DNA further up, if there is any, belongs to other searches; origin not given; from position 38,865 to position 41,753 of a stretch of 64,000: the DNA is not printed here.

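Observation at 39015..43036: ECF-sigma-led minus-strand gene string with a CrtI-like/FNR-like fusion flavoenzyme and a secreted START lipid-binding protein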

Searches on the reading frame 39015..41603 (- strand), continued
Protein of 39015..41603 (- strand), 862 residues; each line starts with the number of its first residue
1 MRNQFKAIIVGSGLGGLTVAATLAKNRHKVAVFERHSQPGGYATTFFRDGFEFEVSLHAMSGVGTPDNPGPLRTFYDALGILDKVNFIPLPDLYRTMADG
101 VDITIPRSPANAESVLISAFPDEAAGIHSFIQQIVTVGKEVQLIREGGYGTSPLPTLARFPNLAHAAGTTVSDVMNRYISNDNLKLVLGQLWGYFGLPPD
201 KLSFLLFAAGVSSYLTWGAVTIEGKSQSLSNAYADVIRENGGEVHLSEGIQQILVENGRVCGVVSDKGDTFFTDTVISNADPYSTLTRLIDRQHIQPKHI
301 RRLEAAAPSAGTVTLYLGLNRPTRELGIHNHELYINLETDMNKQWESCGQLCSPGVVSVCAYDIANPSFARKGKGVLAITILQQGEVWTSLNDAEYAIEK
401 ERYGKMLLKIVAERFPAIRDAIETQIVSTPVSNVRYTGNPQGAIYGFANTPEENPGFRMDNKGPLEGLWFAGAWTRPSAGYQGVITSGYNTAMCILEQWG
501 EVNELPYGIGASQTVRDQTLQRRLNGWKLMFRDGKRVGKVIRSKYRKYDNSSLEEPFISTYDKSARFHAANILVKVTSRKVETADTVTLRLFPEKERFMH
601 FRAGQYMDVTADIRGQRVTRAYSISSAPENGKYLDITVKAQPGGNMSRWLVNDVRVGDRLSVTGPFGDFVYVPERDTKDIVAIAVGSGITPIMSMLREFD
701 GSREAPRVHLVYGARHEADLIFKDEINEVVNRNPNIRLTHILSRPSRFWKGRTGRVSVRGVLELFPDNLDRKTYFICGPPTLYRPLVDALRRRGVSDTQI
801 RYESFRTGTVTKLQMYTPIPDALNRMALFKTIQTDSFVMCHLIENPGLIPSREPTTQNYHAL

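Call 52: predict_structure(alignment_id=A1)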
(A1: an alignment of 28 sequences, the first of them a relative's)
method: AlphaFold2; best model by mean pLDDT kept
length: 862 residues; sequences in the alignment: 28
mean_pLDDT: 84.2   pTM: 0.83
mean pLDDT of the five models: 84.2, 83.3, 81.9, 81.2, 81.1
residues with pLDDT >= 90: 461; 70-90: 291; 50-70: 51; < 50: 59
segments of 3 or more residues with pLDDT < 50: 806-862
pLDDT, mean of each block of 10 residues (from residue 1): 89 92 97 85 63 76 90 93 94 93 94 97 97 92 73 77 91 96 95 89 92 91 87 96 91 95 93 95 87 89 84 93 95 95 94 95 90 92 91 87 95 94 88 72 81 75 93 76 88 94 84 59 89 90 83 65 69 93 95 86 88 81 86 89 84 95 83 89 93 94 88 94 95 94 93 90 89 91 89 86 56 27 33 27 23 24 25
secondary structure, 60 per line:
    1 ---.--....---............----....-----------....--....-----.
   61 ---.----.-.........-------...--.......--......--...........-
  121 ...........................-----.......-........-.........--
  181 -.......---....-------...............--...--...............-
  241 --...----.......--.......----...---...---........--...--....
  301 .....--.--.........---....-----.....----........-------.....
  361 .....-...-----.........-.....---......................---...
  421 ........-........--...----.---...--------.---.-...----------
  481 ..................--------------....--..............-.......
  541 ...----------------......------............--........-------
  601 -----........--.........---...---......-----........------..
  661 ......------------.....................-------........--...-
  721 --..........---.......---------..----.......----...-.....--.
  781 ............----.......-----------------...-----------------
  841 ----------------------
elements in order (helices of 4 or more, strands of 3 or more residues): E7-10 H14-25 E30-33 E45-48 E51-54 H71-79 E87-89 E92-98 E101-106 H109-119 H121-147 H153-159 H161-168 H171-178 H182-188 H192-195 H204-217 E220-222 H225-239 E243-245 E250-256 E259-265 E270-272 E276-278 H282-289 H297-305 E311-319 H323-326 E332-336 H341-348 E356-361 H362-365 E375-383 H385-389 H393-414 H418-421 E422-428 H430-437 E468-470 H481-498 H513-516 H519-532 H534-543 H560-565 E572-583 E586-593 E606-613 E616-624 E634-639 H645-652 E659-666 E679-685 H686-699 E707-714 H723-732 E736-742 H758-764 E773-777 H780-792 E800-803
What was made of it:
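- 39888..40103 (-): Fusion enzyme residues 501-572: junction plus a basic helical segment (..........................). This segment corresponds to the N-terminal extension of the separate reductase subunit in split systems. Helices 519-543 appear in the model (call 52).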

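Call 54: fold_search(model_id=the predicted structure, library=pdb)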
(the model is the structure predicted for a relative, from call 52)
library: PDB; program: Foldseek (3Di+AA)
matches with E <= 10: 1941; with E <= 0.001: 1356
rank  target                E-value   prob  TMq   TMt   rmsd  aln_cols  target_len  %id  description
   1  4rep                  3.2e-30  1.00  0.50  0.85   3.7       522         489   18  Crystal Structure of gamma-carotenoid desaturase (released 2015-07-15)
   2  3ka7                  1.3e-22  1.00  0.41  0.79   4.6       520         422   19  Crystal Structure of an oxidoreductase from Methanosarcina mazei. Northeast Structural Genomics Consortium target id MaR (released 2009-11-17)
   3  4dgk                  3.6e-22  1.00  0.36  0.71   8.1       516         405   17  Crystal structure of Phytoene desaturase CRTI from Pantoea ananatis (released 2012-10-10)
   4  1gvh                  3.5e-21  1.00  0.27  0.56  14.6       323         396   22  The X-ray structure of ferric Escherichia coli flavohemoglobin reveals an unespected geometry of the distal heme pocket (released 2002-08-06)
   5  7rom                  1.4e-20  1.00  0.24  0.76   3.7       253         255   24  Crystal structure of Saccharomyces cerevisiae NADH-cytochrome b5 reductase 1 (Cbr1) fragment (residues 28-284) bound to  (released 2022-08-10)
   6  5mog_A                1.8e-20  1.00  0.42  0.74   5.8       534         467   19  Oryza sativa phytoene desaturase inhibited by norflurazon (released 2017-07-12)
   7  5mog_E                4.8e-20  1.00  0.42  0.74   5.7       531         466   19  Oryza sativa phytoene desaturase inhibited by norflurazon (released 2017-07-12)
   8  7qty                  6.4e-20  1.00  0.25  0.75   3.2       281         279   22  X-ray structure of FAD domain of NqrF of Klebsiella pneumoniae (released 2022-02-09)
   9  5mog_C                7.2e-20  1.00  0.42  0.73   5.7       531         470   19  Oryza sativa phytoene desaturase inhibited by norflurazon (released 2017-07-12)
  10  8p84_A                1.1e-19  1.00  0.41  0.72   5.3       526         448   18  X-ray structure of Thermoanaerobacterales bacterium monoamine oxidase (released 2023-10-18)
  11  5ogx                  1.2e-19  1.00  0.26  0.64   2.5       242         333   28  Crystal structure of Amycolatopsis cytochrome P450 reductase GcoB. (released 2018-07-04)
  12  8p84_B                1.6e-19  1.00  0.40  0.71   5.6       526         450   17  X-ray structure of Thermoanaerobacterales bacterium monoamine oxidase (released 2023-10-18)
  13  5mog_B                2.1e-19  1.00  0.42  0.73   6.1       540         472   19  Oryza sativa phytoene desaturase inhibited by norflurazon (released 2017-07-12)
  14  7c4a_B                2.1e-19  1.00  0.37  0.65   6.4       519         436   16  nicA2 with cofactor FAD (released 2020-06-03)
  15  1o5w_A                2.3e-19  1.00  0.42  0.66  10.2       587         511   14  The structure basis of specific recognitions for substrates and inhibitors of rat monoamine oxidase A (released 2004-04-20)
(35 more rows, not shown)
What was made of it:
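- On Amine-oxidase / CrtI-fold flavoproteins (Pfam PF01593, COG1233): The fold matches 4rep, 3ka7 and 4dgk (call 54).
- On FNR-like reductase (PF00970 + PF00175): The fold matches cytochrome b5 reductase, NqrF and flavohaemoglobin (call 54).
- Closest known: CrtISO. Same: Same fold: 4rep (TM 0.85), 4dgk and 5mog (call 54).
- Checked: For the C-terminal half they are cytochrome b5 reductase, NqrF, flavohaemoglobin and GcoB (calls 52, 54).
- The fold is CrtI/CrtD-like (call 54).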

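Call 80: search_protein_representatives(protein=window:39015-41603:-)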
Query: 862 residues. Proteins with E-value up to 0.001 (for the whole library): 33251; up to 1e-10: 14267; up to 1e-30: 1183. The best 150 are listed.
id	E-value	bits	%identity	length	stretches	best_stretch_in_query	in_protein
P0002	0.0e+00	1326.9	68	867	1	1-849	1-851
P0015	5.1e-213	725.9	43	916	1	3-807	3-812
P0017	1.5e-195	668.1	41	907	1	4-829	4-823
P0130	1.2e-170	585.8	38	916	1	3-806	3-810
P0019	1.9e-168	578.5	37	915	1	4-809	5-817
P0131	1.0e-153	529.7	37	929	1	6-806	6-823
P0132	2.0e-152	525.5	38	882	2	4-498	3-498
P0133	1.2e-146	506.4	36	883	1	4-805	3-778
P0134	3.2e-139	481.8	43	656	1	260-817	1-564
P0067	2.9e-126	438.9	42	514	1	6-498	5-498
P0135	2.8e-110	386.0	34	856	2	10-496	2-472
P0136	2.3e-106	373.1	35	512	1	3-493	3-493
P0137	1.4e-102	360.6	34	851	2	4-498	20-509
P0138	7.8e-101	354.8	36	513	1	4-495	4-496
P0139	1.8e-99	350.3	36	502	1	6-496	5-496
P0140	5.2e-98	345.5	32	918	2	4-497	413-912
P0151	1.1e-80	288.1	35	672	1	4-498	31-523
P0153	8.2e-79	281.9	34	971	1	3-498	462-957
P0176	7.3e-71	255.7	32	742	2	4-492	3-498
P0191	5.4e-68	246.2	29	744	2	5-495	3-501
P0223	6.9e-65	235.9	33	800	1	7-498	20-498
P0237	5.4e-63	229.6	30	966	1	5-498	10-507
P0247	1.7e-61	224.7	32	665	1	4-500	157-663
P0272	3.5e-59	217.0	29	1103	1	4-498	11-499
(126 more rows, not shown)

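Call 81: search_protein_families(library=pfam, proteins=[P0140, P0153, P0135, P0176, P0191, P0223, P0237, P0272, P0151, P0247], max_evalue=0.000001)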
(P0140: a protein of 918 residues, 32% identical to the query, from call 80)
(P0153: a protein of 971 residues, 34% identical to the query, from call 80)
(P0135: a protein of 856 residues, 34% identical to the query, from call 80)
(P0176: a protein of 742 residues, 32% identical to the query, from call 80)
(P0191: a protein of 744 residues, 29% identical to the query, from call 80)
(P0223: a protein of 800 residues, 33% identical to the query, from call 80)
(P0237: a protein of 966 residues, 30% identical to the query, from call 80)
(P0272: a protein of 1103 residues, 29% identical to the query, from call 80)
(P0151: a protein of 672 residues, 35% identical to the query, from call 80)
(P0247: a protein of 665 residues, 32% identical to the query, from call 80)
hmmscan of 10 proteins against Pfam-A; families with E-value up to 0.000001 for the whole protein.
P0140 (918 aa): 8 families
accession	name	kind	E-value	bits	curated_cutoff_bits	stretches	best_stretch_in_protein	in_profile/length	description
PF00175.26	NAD_binding_1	-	6.6e-20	72.2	22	1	165-268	2-107/109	Oxidoreductase NAD-binding domain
PF01593.30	Amino_oxidase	-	1e-17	65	19.8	1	425-911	3-443/443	Flavin containing amine oxidoreductase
PF01266.30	DAO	-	2.6e-10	40.8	27.9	1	415-456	1-41/353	FAD dependent oxidoreductase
PF13450.12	NAD_binding_8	-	3.4e-10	40.5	21.9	1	418-471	1-54/68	NAD(P)-binding Rossmann-like domain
PF00970.30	FAD_binding_6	-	2.2e-09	38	21.1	1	79-152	29-98/99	Oxidoreductase FAD-binding domain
PF00111.32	Fer2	-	2.6e-08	34.1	21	1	320-387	9-76/77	2Fe-2S iron-sulfur cluster binding domain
PF12831.13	FAD_oxidored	-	2.9e-08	33.9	27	1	415-460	1-46/416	FAD dependent oxidoreductase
PF00890.30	FAD_binding_2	-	5.7e-08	32.8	20.4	1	415-455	1-40/414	FAD binding domain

P0153 (971 aa): 10 families
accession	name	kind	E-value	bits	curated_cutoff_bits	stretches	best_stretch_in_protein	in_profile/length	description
PF07992.20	Pyr_redox_2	-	1.1e-61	209.3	26.1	1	3-277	2-277/291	Pyridine nucleotide-disulphide oxidoreductase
PF01593.30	Amino_oxidase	-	5.4e-19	69.2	19.8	1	473-955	1-443/443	Flavin containing amine oxidoreductase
PF13450.12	NAD_binding_8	-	1.6e-17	64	21.9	1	468-533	1-68/68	NAD(P)-binding Rossmann-like domain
PF00070.33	Pyr_redox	-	3.2e-17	63.2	22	1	145-224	2-81/82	Pyridine nucleotide-disulphide oxidoreductase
PF13738.12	Pyr_redox_3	-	6.9e-14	52.2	30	1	67-274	92-305/305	Pyridine nucleotide-disulphide oxidoreductase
PF04324.20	Fer2_BFD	-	2.8e-11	44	26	1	413-461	1-49/50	BFD-like [2Fe-2S] binding domain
PF01266.30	DAO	-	3.2e-11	43.8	27.9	0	465-503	1-39/353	FAD dependent oxidoreductase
PF03486.20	HI0933_like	-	7.4e-11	42.4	50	0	465-499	2-36/244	HI0933-like protein Rossmann domain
PF01134.28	GIDA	-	1.1e-07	31.8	22.1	0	465-499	1-36/391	Glucose inhibited division protein A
PF00890.30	FAD_binding_2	-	1.2e-07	31.8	20.4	1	465-503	1-38/414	FAD binding domain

P0135 (856 aa): 8 families
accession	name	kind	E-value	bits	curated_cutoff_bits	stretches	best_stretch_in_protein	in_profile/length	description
PF01593.30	Amino_oxidase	-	1.4e-21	77.8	19.8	1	6-471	1-442/443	Flavin containing amine oxidoreductase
PF00175.26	NAD_binding_1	-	2.1e-19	70.6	22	1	626-730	1-107/109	Oxidoreductase NAD-binding domain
PF01266.30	DAO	-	2.4e-14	54.1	27.9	1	208-452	147-336/353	FAD dependent oxidoreductase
PF13450.12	NAD_binding_8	-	1.2e-13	51.5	21.9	1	2-58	2-58/68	NAD(P)-binding Rossmann-like domain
PF00111.32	Fer2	-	8.1e-12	45.4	21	1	777-845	7-76/77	2Fe-2S iron-sulfur cluster binding domain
PF12831.13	FAD_oxidored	-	5.2e-09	36.3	27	1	2-42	5-45/416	FAD dependent oxidoreductase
PF00890.30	FAD_binding_2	-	2.1e-07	30.9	20.4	0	2-47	5-49/414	FAD binding domain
PF00970.30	FAD_binding_6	-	3.3e-07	31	21.1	1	546-615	30-99/99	Oxidoreductase FAD-binding domain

P0176 (742 aa): 4 families
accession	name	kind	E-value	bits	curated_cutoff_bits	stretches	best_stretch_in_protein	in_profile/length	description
PF01593.30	Amino_oxidase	-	1e-22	81.5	19.8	1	13-495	1-436/443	Flavin containing amine oxidoreductase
PF13450.12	NAD_binding_8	-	4e-12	46.7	21.9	1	8-62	1-55/68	NAD(P)-binding Rossmann-like domain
PF01266.30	DAO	-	2.4e-07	31.1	27.9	0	5-43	1-38/353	FAD dependent oxidoreductase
PF00890.30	FAD_binding_2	-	3.3e-07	30.3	20.4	0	5-40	1-36/414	FAD binding domain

P0191 (744 aa): 5 families
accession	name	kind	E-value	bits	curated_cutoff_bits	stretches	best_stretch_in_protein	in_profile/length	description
PF01593.30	Amino_oxidase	-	1.1e-27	97.9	19.8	1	12-501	1-442/443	Flavin containing amine oxidoreductase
PF13450.12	NAD_binding_8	-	2e-13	50.8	21.9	1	7-61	1-55/68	NAD(P)-binding Rossmann-like domain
PF01266.30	DAO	-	1.9e-10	41.2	27.9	1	4-39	1-36/353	FAD dependent oxidoreductase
PF12831.13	FAD_oxidored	-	6.8e-09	36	27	1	4-43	1-40/416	FAD dependent oxidoreductase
PF00890.30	FAD_binding_2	-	2.2e-07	30.9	20.4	1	4-39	1-36/414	FAD binding domain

P0223 (800 aa): 7 families
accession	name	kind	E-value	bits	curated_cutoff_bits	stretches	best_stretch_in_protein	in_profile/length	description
PF01593.30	Amino_oxidase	-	9.9e-25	88.1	19.8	1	27-496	1-443/443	Flavin containing amine oxidoreductase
PF13450.12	NAD_binding_8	-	4.9e-14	52.8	21.9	1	22-88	1-66/68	NAD(P)-binding Rossmann-like domain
PF01266.30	DAO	-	7.4e-13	49.2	27.9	1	19-290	1-213/353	FAD dependent oxidoreductase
PF00890.30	FAD_binding_2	-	1.8e-10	41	20.4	1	19-266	1-181/414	FAD binding domain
PF13279.12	4HBT_2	-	2.7e-07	31.5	25.5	0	660-778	3-122/122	Thioesterase-like superfamily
PF00070.33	Pyr_redox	-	5.9e-07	30.3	22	0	20-53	2-35/82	Pyridine nucleotide-disulphide oxidoreductase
PF03486.20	HI0933_like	-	7.9e-07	29.2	50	0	19-53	2-36/244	HI0933-like protein Rossmann domain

P0237 (966 aa): 5 families
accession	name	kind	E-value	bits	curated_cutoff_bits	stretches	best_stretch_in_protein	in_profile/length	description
PF03109.22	ABC1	-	2.1e-63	214.2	22.9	1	606-842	2-240/244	ABC1 atypical kinase-like domain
PF01593.30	Amino_oxidase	-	3.3e-29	102.9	19.8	1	20-505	2-443/443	Flavin containing amine oxidoreductase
PF13450.12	NAD_binding_8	-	2.6e-14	53.7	21.9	1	14-86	1-68/68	NAD(P)-binding Rossmann-like domain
PF01266.30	DAO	-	1.8e-11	44.6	27.9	1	11-502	1-352/353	FAD dependent oxidoreductase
PF12831.13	FAD_oxidored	-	1.1e-08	35.2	27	1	11-53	1-43/416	FAD dependent oxidoreductase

P0272 (1103 aa): 5 families
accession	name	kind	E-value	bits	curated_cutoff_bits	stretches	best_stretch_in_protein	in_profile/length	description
PF01593.30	Amino_oxidase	-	1.3e-22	81.2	19.8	1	21-496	1-442/443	Flavin containing amine oxidoreductase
PF13279.12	4HBT_2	-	3.3e-13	50.6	25.5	1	531-644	5-118/122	Thioesterase-like superfamily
PF01266.30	DAO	-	7.5e-13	49.2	27.9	0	13-47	1-35/353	FAD dependent oxidoreductase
PF13450.12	NAD_binding_8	-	1e-12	48.5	21.9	1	16-78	1-63/68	NAD(P)-binding Rossmann-like domain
PF00890.30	FAD_binding_2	-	6.1e-09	36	20.4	1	13-266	1-181/414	FAD binding domain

P0151 (672 aa): 7 families
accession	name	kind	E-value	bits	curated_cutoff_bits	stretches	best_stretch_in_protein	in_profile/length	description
PF01593.30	Amino_oxidase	-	3.3e-24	86.4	19.8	1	41-521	1-443/443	Flavin containing amine oxidoreductase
PF01266.30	DAO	-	3.4e-15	56.9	27.9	1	244-514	136-348/353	FAD dependent oxidoreductase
PF13450.12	NAD_binding_8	-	9.5e-15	55.1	21.9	1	36-102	1-67/68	NAD(P)-binding Rossmann-like domain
PF02085.21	Cytochrom_CIII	-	6.8e-10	39.6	22.9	1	585-668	16-101/101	Class III cytochrome C family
PF00890.30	FAD_binding_2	-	3.7e-07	30.1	20.4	0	33-296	1-187/414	FAD binding domain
PF12831.13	FAD_oxidored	-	7.3e-07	29.2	27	0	33-74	1-42/416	FAD dependent oxidoreductase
PF07992.20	Pyr_redox_2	-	8.7e-07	29.1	26.1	0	32-70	1-41/291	Pyridine nucleotide-disulphide oxidoreductase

P0247 (665 aa): 4 families
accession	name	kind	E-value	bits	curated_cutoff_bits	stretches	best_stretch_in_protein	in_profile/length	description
PF01593.30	Amino_oxidase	-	2.1e-26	93.7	19.8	1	169-658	3-442/443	Flavin containing amine oxidoreductase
PF01266.30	DAO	-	1.3e-11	45.1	27.9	0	159-193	1-35/353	FAD dependent oxidoreductase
PF13450.12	NAD_binding_8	-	4.5e-11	43.3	21.9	1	162-216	1-55/68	NAD(P)-binding Rossmann-like domain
PF00890.30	FAD_binding_2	-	6.4e-07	29.3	20.4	0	159-199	1-40/414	FAD binding domain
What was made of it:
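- Closest known: Limonene dehydrogenase CtmAB with CtmE. Same: A relative, P0153, is fused to exactly a Pyr_redox_2 + 2Fe-2S module (call 81).
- Other electron-transfer modules have been fused independently to the same catalytic domain (call 81): Some relatives are fused to a 4HBT thioesterase (call 81).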
